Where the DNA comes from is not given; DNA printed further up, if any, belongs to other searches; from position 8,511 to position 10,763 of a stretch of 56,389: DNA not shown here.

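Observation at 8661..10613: Cytoplasmic chemoreceptor whose sensor is an [FeFe]-hydrogenase-like H-domain missing the proton-relay cysteine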

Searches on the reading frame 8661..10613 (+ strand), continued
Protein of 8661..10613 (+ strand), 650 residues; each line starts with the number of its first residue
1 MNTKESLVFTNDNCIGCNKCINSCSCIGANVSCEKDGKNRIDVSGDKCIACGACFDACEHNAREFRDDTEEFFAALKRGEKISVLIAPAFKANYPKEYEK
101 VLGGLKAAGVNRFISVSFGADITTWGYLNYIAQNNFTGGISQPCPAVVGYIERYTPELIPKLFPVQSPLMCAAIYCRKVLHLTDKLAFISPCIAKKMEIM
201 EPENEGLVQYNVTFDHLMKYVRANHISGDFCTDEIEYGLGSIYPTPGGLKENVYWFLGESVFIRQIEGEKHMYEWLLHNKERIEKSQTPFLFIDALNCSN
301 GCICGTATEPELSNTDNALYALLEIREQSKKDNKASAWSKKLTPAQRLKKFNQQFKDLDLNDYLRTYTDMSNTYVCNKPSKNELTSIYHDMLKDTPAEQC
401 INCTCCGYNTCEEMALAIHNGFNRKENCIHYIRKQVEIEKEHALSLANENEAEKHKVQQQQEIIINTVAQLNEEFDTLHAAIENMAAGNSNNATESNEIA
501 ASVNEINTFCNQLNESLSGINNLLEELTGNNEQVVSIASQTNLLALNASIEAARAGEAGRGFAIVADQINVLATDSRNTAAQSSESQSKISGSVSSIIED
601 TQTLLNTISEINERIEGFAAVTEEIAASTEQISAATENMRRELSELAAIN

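Call 21: search_solved_structures(query=A1, max_evalue=0.00001, show_alignments=5)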
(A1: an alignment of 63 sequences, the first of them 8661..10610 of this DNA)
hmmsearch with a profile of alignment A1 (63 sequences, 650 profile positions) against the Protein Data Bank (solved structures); distinct sequences matched with E-value up to 0.00001: 52.
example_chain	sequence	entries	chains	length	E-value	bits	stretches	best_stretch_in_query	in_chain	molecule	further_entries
2ch7_B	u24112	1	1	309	5.4e-25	91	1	493-647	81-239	METHYL-ACCEPTING CHEMOTAXIS PROTEIN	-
2ch7_A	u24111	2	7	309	6e-25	90.9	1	493-647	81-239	METHYL-ACCEPTING CHEMOTAXIS PROTEIN | Methyl-accepting chemotaxis protein 2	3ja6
3ja6_H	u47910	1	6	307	6.8e-25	90.7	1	478-647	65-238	Methyl-accepting chemotaxis protein 2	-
7p5h_A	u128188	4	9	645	1e-22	83.5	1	7-229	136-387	Fe-hydrogenase, subunit alpha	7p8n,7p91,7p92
8a6t_A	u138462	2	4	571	3.3e-21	78.5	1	8-227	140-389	Electron bifurcating hydrogenase subunit HydA1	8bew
9rkm_A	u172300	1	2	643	7.4e-20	74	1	10-248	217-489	[FeFe]-hydrogenase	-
30jk_A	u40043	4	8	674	9.2e-20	73.7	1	10-237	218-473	[FeFe]-hydrogenase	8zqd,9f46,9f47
3g6b_A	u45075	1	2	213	3.2e-19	72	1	462-645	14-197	Methyl-accepting chemotaxis protein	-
3g67_A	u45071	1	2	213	6.2e-18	67.7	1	462-645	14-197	Methyl-accepting chemotaxis protein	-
1hfe_L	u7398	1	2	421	6.6e-18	67.6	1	10-206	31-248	PROTEIN (FE-ONLY HYDROGENASE (E.C.1.18.99.1) (LARGER SUBUNIT))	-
6gly_A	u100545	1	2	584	7.2e-18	67.5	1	4-251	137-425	Iron hydrogenase 1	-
9rj9_A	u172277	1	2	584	7.6e-18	67.4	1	4-251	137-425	Iron hydrogenase 1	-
8ryh_A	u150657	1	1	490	7.6e-18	67.4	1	10-206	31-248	Periplasmic [Fe] hydrogenase large subunit,Periplasmic [Fe] hydrogenase small subunit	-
7qhf_A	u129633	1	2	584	7.9e-18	67.3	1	4-251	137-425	Iron hydrogenase 1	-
6glz_A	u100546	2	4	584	8.1e-18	67.3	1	4-251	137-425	Iron hydrogenase 1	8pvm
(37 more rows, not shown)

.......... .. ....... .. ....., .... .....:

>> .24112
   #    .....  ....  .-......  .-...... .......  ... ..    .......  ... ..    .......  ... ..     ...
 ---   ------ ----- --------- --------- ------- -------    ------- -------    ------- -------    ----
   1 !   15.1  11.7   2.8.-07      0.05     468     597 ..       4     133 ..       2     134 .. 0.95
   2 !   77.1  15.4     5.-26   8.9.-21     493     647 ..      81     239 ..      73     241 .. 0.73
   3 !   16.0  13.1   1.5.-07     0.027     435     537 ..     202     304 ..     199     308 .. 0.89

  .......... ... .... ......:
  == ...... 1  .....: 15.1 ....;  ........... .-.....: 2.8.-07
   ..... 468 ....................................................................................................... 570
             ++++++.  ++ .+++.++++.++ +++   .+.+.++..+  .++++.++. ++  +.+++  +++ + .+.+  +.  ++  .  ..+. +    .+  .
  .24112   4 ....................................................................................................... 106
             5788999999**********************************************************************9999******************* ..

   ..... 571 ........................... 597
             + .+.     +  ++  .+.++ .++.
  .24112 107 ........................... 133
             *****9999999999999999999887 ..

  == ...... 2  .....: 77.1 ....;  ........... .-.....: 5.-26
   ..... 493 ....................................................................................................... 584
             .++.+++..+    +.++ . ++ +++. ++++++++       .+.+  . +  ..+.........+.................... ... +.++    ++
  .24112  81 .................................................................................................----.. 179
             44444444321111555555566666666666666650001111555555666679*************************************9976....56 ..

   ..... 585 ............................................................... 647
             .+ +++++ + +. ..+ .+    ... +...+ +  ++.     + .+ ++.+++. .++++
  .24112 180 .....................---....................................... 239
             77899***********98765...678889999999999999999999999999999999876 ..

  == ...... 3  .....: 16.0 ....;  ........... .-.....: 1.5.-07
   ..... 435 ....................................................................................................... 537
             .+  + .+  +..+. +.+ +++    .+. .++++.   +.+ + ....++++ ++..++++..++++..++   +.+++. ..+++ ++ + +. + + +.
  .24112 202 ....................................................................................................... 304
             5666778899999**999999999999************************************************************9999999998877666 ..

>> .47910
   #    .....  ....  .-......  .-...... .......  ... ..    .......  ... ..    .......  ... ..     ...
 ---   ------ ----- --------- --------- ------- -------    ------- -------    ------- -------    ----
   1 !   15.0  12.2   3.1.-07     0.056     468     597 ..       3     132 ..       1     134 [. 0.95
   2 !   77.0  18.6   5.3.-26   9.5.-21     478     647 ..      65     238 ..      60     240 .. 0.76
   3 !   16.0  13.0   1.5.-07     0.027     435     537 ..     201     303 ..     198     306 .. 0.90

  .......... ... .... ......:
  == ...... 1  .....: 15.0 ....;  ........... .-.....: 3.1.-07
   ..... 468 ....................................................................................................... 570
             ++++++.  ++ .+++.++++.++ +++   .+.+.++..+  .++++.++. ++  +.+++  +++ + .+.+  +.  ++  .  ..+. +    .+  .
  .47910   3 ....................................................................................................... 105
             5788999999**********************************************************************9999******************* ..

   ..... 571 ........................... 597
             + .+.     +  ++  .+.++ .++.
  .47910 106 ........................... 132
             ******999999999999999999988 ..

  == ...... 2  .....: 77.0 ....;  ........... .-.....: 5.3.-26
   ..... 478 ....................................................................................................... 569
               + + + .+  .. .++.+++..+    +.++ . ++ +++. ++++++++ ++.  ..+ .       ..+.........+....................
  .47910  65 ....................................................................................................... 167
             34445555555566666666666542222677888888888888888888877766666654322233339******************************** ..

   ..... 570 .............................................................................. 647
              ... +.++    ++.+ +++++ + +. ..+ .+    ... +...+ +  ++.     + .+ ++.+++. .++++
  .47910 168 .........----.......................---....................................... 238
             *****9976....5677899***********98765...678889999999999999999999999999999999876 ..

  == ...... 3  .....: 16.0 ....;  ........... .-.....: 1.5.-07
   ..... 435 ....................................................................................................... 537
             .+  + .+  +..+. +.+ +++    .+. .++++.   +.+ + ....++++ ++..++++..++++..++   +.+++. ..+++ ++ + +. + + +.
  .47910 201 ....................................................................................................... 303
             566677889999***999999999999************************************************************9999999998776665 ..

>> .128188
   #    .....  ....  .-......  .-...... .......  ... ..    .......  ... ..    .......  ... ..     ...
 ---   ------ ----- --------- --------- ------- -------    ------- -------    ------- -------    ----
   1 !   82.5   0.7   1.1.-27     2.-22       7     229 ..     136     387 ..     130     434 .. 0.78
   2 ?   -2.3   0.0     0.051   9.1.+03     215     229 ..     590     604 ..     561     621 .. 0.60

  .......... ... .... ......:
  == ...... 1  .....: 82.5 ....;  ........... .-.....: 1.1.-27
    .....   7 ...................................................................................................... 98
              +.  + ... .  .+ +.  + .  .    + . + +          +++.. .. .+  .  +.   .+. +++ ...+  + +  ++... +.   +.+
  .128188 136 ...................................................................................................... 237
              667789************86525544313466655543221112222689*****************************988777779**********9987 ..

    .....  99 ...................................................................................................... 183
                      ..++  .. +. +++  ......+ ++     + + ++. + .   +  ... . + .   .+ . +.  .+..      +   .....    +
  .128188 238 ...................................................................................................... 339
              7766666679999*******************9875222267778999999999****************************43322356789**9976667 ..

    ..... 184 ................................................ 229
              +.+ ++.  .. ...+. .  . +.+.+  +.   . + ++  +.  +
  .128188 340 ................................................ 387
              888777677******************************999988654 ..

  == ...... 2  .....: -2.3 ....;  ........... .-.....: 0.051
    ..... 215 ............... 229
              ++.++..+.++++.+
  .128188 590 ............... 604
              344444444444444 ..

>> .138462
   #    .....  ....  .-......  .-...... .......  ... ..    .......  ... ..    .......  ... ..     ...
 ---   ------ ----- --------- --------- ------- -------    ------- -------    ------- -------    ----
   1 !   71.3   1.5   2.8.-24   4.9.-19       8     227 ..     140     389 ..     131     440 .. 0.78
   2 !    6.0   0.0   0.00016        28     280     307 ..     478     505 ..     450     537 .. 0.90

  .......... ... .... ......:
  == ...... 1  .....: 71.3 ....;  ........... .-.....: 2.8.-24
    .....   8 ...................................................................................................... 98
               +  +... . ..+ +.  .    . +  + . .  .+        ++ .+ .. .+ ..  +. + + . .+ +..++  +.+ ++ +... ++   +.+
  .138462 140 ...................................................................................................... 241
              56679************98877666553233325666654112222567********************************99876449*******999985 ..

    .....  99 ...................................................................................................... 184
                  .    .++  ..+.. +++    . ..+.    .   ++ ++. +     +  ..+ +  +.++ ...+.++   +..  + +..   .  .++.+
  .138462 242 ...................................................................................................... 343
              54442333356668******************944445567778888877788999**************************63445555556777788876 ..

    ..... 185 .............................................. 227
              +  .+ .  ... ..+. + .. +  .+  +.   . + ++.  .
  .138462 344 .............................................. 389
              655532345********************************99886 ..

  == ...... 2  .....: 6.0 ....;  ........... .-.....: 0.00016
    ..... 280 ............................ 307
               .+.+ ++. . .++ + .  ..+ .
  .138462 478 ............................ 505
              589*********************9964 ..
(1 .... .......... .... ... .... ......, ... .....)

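Call 24: find_encoding_contigs(protein=P0002, flank=10000, max_places=3)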
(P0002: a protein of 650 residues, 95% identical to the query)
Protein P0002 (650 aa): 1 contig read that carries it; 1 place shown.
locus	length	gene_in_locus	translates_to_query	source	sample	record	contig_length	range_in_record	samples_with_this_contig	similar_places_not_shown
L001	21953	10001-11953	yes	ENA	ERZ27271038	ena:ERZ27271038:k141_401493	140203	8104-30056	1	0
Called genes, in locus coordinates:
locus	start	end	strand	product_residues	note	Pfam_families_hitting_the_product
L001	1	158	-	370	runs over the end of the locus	PF02463:SMC_N (weak), PF00005:ABC_tran, PF03215:Rad17 (faint), PF17912:OB_MalK, PF08402:TOBE_2, PF03459:TOBE (weak)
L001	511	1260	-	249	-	PF03808:Glyco_tran_WecG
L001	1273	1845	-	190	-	PF13399:LytR_C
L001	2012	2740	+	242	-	PF00106:adh_short, PF08659:KR, PF13561:adh_short_C2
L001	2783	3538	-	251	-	PF02368:Big_2 (weak), PF00877:NLPC_P60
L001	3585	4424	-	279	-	PF07907:YibE_F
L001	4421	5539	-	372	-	PF07907:YibE_F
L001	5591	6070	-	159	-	PF02664:LuxS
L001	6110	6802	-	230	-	PF01048:PNP_UDP_1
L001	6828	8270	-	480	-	PF00672:HAMP, PF00512:HisKA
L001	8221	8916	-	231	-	PF00072:Response_reg, PF00486:Trans_reg_C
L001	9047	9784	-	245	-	-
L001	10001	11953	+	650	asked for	PF14697:Fer4_21 (faint), PF02906:Fe_hyd_lg_C, PF00015:MCPsignal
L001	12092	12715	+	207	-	PF00081:Sod_Fe_N, PF02777:Sod_Fe_C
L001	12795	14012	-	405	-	PF01926:MMR_HSR1, PF02421:FeoB_N (weak), PF03193:RsgA_GTPase (faint), PF00350:Dynamin_N (faint), PF00009:GTP_EFTU, PF16897:MMR_HSR1_Xtn (faint), PF18128:HydF_dimer, PF18133:HydF_tetramer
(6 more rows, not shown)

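Call 25: find_encoding_contigs(protein=P0056, flank=10000, max_places=2)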
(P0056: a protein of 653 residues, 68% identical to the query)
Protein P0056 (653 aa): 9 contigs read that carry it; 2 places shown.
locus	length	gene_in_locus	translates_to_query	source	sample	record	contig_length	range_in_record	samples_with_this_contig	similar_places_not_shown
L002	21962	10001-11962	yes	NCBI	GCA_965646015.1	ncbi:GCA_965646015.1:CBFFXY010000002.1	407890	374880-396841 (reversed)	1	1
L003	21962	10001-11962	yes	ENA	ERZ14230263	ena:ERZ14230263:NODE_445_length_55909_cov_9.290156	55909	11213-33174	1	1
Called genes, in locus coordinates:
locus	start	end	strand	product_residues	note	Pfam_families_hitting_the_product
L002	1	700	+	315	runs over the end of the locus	PF08443:RimK, PF02955:GSH-S_ATP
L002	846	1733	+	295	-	PF02655:ATP-grasp_3, PF08443:RimK, PF02955:GSH-S_ATP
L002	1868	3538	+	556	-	PF01268:FTHFS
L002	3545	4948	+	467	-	PF13306:LRR_5, PF13855:LRR_8 (faint), PF02368:Big_2, PF01841:Transglut_core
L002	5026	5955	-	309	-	PF25025:EF-Ts_N (weak), PF00889:EF_TS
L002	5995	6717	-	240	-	PF00318:Ribosomal_S2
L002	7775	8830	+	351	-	PF08495:FIST, PF10442:FIST_C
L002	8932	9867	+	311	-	PF00015:MCPsignal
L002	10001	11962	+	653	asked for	PF00037:Fer4 (faint), PF12838:Fer4_7 (weak), PF14697:Fer4_21 (weak), PF02906:Fe_hyd_lg_C, PF00015:MCPsignal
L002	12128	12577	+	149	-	PF04542:Sigma70_r2, PF08281:Sigma70_r4_2, PF04545:Sigma70_r4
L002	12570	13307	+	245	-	-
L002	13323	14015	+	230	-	PF00005:ABC_tran, PF13304:AAA_21 (faint)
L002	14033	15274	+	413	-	-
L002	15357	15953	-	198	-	PF14014:DUF4230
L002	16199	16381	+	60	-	PF01783:Ribosomal_L32p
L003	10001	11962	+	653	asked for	PF00037:Fer4 (faint), PF12838:Fer4_7 (weak), PF14697:Fer4_21 (weak), PF02906:Fe_hyd_lg_C, PF00015:MCPsignal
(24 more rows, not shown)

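Call 26: find_encoding_contigs(protein=P0037, flank=10000, max_places=2)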
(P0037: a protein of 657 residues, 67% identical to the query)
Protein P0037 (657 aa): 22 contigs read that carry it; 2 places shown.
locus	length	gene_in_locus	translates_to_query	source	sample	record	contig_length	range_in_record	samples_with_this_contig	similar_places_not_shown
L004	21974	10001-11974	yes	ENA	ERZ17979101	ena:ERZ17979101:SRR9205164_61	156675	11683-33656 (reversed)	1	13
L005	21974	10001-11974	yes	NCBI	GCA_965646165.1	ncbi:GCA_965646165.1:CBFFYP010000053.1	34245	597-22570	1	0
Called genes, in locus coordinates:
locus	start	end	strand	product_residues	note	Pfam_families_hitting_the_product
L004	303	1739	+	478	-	PF00587:tRNA-synt_2b, PF03129:HGTP_anticodon, PF09180:ProRS-C_1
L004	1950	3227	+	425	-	PF01743:PolyA_pol, PF12627:PolyA_pol_RNAbd, PF13735:tRNA_NucTran2_2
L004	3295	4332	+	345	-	PF27663:Spore_coat_YutH, PF01636:APH (weak)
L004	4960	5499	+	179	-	PF20541:DUF6756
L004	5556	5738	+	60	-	-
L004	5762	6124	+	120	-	-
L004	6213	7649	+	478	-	PF08308:PEGA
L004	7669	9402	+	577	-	PF02878:PGM_PMM_I, PF02879:PGM_PMM_II, PF02880:PGM_PMM_III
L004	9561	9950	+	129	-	PF03703:bPH_2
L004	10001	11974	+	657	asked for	PF00037:Fer4 (faint), PF14697:Fer4_21 (weak), PF02906:Fe_hyd_lg_C, PF00015:MCPsignal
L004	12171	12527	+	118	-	-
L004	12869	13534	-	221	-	PF03006:HlyIII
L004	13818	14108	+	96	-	-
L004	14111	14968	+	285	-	PF01171:ATP_bind_3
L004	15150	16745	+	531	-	PF00270:DEAD, PF04851:ResIII (weak), PF00271:Helicase_C, PF25399:DeaD_dimer, PF03880:DbpA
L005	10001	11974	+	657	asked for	PF00037:Fer4 (faint), PF14697:Fer4_21 (weak), PF02906:Fe_hyd_lg_C, PF00015:MCPsignal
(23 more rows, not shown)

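Call 34: predict_structure(alignment_id=A1)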
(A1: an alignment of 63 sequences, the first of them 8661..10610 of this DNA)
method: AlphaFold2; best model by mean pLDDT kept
length: 650 residues; sequences in the alignment: 63
mean_pLDDT: 67.2   pTM: 0.49
mean pLDDT of the five models: 67.2, 65.6, 59.7, 54.0, 48.9
residues with pLDDT >= 90: 26; 70-90: 363; 50-70: 135; < 50: 126
segments of 3 or more residues with pLDDT < 50: 1-64, 237-251, 260-271, 294-315, 405-407
pLDDT, mean of each block of 10 residues (from residue 1): 28 30 33 36 36 32 58 92 81 72 90 74 75 71 61 68 78 86 87 70 85 80 87 54 38 51 37 59 65 43 35 49 51 56 72 81 71 63 87 81 56 71 58 71 77 78 75 76 76 76 77 78 78 78 76 73 77 80 80 79 78 77 75 76 69
secondary structure, 60 per line:
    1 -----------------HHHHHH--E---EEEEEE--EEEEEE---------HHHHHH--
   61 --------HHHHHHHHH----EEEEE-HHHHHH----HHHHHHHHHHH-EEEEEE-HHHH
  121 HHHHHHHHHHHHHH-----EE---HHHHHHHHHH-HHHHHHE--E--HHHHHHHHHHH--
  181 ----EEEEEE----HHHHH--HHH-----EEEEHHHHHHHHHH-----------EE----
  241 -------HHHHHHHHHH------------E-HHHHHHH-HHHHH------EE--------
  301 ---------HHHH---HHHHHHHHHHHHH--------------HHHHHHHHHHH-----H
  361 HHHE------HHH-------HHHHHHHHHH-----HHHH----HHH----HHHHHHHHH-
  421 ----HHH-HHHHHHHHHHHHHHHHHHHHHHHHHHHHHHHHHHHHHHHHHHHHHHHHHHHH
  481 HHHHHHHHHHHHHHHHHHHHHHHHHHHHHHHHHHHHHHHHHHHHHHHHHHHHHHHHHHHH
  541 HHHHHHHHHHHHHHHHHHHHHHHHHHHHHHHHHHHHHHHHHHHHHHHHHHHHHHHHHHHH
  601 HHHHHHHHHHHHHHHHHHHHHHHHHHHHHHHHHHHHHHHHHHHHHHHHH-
elements in order: H18-23 E30-35 E38-43 H53-58 H69-77 E82-86 H88-93 H98-108 E110-115 H117-134 H145-154 H156-161 H168-178 E185-190 H195-199 E210-213 H214-223 H248-257 H272-278 H280-284 H310-313 H317-329 H344-354 H360-363 H381-390 H396-399 H411-419 H429-649
